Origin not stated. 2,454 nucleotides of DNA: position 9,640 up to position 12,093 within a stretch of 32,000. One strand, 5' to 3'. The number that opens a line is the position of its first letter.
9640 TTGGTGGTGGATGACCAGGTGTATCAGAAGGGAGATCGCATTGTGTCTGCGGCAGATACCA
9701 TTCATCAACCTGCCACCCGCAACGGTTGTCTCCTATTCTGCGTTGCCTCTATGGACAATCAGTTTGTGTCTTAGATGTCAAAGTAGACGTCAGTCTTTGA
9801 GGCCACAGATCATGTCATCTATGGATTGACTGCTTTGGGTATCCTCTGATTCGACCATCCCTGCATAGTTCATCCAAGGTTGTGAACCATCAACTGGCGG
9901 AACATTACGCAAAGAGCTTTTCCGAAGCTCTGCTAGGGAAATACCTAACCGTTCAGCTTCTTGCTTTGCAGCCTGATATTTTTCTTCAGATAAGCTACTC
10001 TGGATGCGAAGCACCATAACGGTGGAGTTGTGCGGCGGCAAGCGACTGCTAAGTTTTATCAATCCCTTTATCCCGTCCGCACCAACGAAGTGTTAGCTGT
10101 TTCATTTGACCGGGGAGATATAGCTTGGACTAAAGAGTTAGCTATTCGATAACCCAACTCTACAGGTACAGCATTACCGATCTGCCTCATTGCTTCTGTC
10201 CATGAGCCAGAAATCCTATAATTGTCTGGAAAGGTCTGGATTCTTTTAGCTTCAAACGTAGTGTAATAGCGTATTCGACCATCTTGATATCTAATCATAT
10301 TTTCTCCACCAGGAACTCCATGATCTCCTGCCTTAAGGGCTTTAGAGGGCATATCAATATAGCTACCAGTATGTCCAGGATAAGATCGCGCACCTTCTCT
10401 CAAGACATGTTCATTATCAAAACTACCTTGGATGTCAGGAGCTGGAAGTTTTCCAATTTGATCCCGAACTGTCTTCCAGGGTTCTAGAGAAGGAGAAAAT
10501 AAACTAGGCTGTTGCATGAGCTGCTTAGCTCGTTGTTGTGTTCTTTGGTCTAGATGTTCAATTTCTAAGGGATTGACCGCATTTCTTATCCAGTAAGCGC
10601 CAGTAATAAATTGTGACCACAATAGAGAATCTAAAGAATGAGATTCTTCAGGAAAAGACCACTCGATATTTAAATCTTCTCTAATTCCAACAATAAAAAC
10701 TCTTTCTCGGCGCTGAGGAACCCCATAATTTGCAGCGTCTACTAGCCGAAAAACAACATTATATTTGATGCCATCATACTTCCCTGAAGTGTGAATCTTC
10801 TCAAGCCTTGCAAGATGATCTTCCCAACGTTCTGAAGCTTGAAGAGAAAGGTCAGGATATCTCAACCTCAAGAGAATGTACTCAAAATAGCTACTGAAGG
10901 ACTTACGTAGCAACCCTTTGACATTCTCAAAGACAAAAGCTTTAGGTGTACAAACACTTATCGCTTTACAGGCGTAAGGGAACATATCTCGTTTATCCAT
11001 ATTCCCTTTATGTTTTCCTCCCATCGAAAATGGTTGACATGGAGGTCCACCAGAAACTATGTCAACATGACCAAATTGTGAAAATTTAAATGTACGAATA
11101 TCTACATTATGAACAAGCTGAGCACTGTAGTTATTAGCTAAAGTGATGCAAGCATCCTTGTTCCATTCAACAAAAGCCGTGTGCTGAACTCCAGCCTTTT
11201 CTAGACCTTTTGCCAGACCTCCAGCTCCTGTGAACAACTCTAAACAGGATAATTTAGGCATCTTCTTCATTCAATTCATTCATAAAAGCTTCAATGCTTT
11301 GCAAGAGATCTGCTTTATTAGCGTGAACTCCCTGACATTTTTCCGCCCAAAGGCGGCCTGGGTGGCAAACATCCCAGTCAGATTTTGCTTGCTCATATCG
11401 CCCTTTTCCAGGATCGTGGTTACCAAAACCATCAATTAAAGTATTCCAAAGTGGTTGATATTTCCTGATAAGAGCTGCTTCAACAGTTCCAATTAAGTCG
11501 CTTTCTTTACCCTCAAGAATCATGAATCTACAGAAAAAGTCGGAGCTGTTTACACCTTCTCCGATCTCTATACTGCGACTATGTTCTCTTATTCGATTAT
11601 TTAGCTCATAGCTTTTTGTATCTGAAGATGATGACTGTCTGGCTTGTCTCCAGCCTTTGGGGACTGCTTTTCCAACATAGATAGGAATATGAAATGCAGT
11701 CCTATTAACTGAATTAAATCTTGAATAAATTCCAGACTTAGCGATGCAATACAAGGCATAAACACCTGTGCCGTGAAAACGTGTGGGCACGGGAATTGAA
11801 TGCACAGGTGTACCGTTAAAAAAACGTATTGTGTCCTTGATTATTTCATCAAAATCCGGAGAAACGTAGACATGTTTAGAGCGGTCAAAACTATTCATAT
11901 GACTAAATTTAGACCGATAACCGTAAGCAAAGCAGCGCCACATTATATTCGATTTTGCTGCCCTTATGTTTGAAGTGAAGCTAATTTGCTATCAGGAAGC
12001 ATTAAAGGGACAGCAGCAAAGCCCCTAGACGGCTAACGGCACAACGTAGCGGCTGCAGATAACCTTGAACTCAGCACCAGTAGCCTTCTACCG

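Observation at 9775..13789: Decayed chromosomal integron: truncated intI, attI-like core and two homologous attC-like sites delimiting three cassettes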

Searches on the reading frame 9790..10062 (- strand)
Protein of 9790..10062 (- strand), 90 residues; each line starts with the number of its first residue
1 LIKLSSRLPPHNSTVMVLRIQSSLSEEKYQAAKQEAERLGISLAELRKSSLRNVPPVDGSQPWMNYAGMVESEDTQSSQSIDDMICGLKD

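Call 3: search_protein_families(library=pfam, proteins=[window:9790-10062:-], max_evalue=0.01)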
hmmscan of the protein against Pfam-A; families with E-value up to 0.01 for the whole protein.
window:9790-10062:- (90 aa): 0 families

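Call 4: search_protein_families(library=ncbifam, proteins=[window:9790-10062:-], max_evalue=0.01)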
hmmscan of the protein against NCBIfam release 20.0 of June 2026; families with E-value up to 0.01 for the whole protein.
window:9790-10062:- (90 aa): 0 families

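Call 22: search_protein_families(library=padloc, proteins=[window:9790-10017:-], max_evalue=1)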
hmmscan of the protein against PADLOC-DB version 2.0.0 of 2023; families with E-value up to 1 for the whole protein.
window:9790-10017:- (75 aa): 0 families

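Call 23: search_protein_families(library=pfam, proteins=[window:9790-10017:-], max_evalue=10)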
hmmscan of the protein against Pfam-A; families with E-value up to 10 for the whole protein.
window:9790-10017:- (75 aa): 0 families

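Call 86: predict_structure(protein=window:9790-10017:-)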
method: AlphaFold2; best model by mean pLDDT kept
length: 75 residues; sequences in the alignment: 1
mean_pLDDT: 59.0   pTM: 0.34
mean pLDDT of the five models: 59.0, 58.6, 55.7, 53.8, 51.3
residues with pLDDT >= 90: 0; 70-90: 23; 50-70: 29; < 50: 23
segments of 3 or more residues with pLDDT < 50: 1-7, 44-46, 48-51, 56-58, 72-75
pLDDT, mean of each block of 10 residues (from residue 1): 46 80 84 61 48 49 52 46
secondary structure, 60 per line:
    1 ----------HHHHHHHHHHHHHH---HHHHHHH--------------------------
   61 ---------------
elements in order: H11-24 H28-34

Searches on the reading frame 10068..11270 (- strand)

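Call 3: search_protein_families(library=pfam, proteins=[window:10068-11270:-], max_evalue=0.01)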
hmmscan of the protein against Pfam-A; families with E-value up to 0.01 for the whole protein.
window:10068-11270:- (400 aa): 2 families
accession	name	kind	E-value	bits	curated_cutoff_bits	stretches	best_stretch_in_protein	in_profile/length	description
PF00145.23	DNA_methylase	-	2.1e-61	208.6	22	2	8-136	2-130/324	C-5 cytosine-specific DNA methylase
PF08993.15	T4_Gp59_N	-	0.0074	17.1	25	0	158-197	14-50/93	T4 gene Gp59 loader of gp41 DNA helicase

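Call 4: search_protein_families(library=ncbifam, proteins=[window:10068-11270:-], max_evalue=0.01)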
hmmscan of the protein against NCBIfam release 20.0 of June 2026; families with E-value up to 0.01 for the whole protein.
window:10068-11270:- (400 aa): 3 families
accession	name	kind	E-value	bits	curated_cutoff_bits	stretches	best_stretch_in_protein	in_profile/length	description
TIGR00675.1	dcm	superfamily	3e-54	184.9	100.65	2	10-135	2-128/329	DNA (cytosine-5-)-methyltransferase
NF007772.0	PRK10458.1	subfamily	1.1e-16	60.4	710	1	8-123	90-234/472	DNA cytosine methylase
TIGR00095.1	TIGR00095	equivalog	0.0038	16.9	117.5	1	3-65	50-111/194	16S rRNA (guanine(966)-N(2))-methyltransferase RsmD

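Call 22: search_protein_families(library=padloc, proteins=[window:10068-11270:-], max_evalue=1)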
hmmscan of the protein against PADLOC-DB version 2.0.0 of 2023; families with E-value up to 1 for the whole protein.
window:10068-11270:- (400 aa): 64 families (the best 25 are shown)
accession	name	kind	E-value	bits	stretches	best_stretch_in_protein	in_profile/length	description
PDLC03307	MTase_II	-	7.2e-143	474.4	1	8-388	2-373/382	Type II methyltransferase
PDLC00026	DruM2|DruM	-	1.4e-84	282.5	1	4-393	2-327/336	DNA cytosine methylase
PDLC03378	MTase_II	-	1e-72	243.3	1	6-390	2-336/344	Type II methyltransferase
PDLC03272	MTase_II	-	4.3e-64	215.2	1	2-393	70-399/407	Type II methyltransferase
PDLC03234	MTase_II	-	5e-58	195.1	3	6-124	4-129/375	Type II methyltransferase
PDLC00033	DruM2|DruM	-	1.2e-52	177.4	1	4-385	19-365/368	DNA cytosine methylase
PDLC00027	DruM2|DruM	-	4.3e-50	169.1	3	7-135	12-139/361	DNA cytosine methylase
PDLC00029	DruM2|DruM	-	3.2e-48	162.8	3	4-136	2-134/329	DNA cytosine methylase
PDLC00031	DruM2|DruM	-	1.4e-45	153.9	3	7-133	12-137/361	DNA cytosine methylase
PDLC03326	MTase_II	-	4.1e-44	149.4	3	6-124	4-130/412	Type II methyltransferase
PDLC02650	DrmMII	-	1.9e-41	140.4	2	163-380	209-414/435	DrmMII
PDLC02649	DrmMII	-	1.5e-39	134.2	4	52-132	100-184/422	DrmMII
PDLC00032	DruM2|DruM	-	2.2e-39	133.9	3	6-137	3-139/424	DNA cytosine methylase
PDLC02656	DrmMII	-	7.5e-39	131.9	2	5-276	3-233/491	DrmMII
PDLC03237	MTase_II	-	3.1e-36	122.7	3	8-121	795-920/1036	Type II methyltransferase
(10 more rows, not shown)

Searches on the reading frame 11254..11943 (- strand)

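Call 3: search_protein_families(library=pfam, proteins=[window:11254-11943:-], max_evalue=0.01)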
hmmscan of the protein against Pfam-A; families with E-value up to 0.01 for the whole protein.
window:11254-11943:- (229 aa): 1 family
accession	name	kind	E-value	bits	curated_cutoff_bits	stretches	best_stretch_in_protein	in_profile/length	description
PF09517.16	RE_Eco29kI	-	4e-72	241.8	30.8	1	55-221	2-164/164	Eco29kI restriction endonuclease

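Call 4: search_protein_families(library=ncbifam, proteins=[window:11254-11943:-], max_evalue=0.01)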
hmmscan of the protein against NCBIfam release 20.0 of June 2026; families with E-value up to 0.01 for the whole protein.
window:11254-11943:- (229 aa): 0 families

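Call 22: search_protein_families(library=padloc, proteins=[window:11254-11943:-], max_evalue=1)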
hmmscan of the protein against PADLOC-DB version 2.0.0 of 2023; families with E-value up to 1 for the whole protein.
window:11254-11943:- (229 aa): 2 families
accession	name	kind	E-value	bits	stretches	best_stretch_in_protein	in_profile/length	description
PDLC03468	REase_II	-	1.1e-93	310.7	1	15-225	2-212/214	Type II restriction enzyme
PDLC03452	REase_II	-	6.4e-36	122.2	1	48-213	30-191/216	Type II restriction enzyme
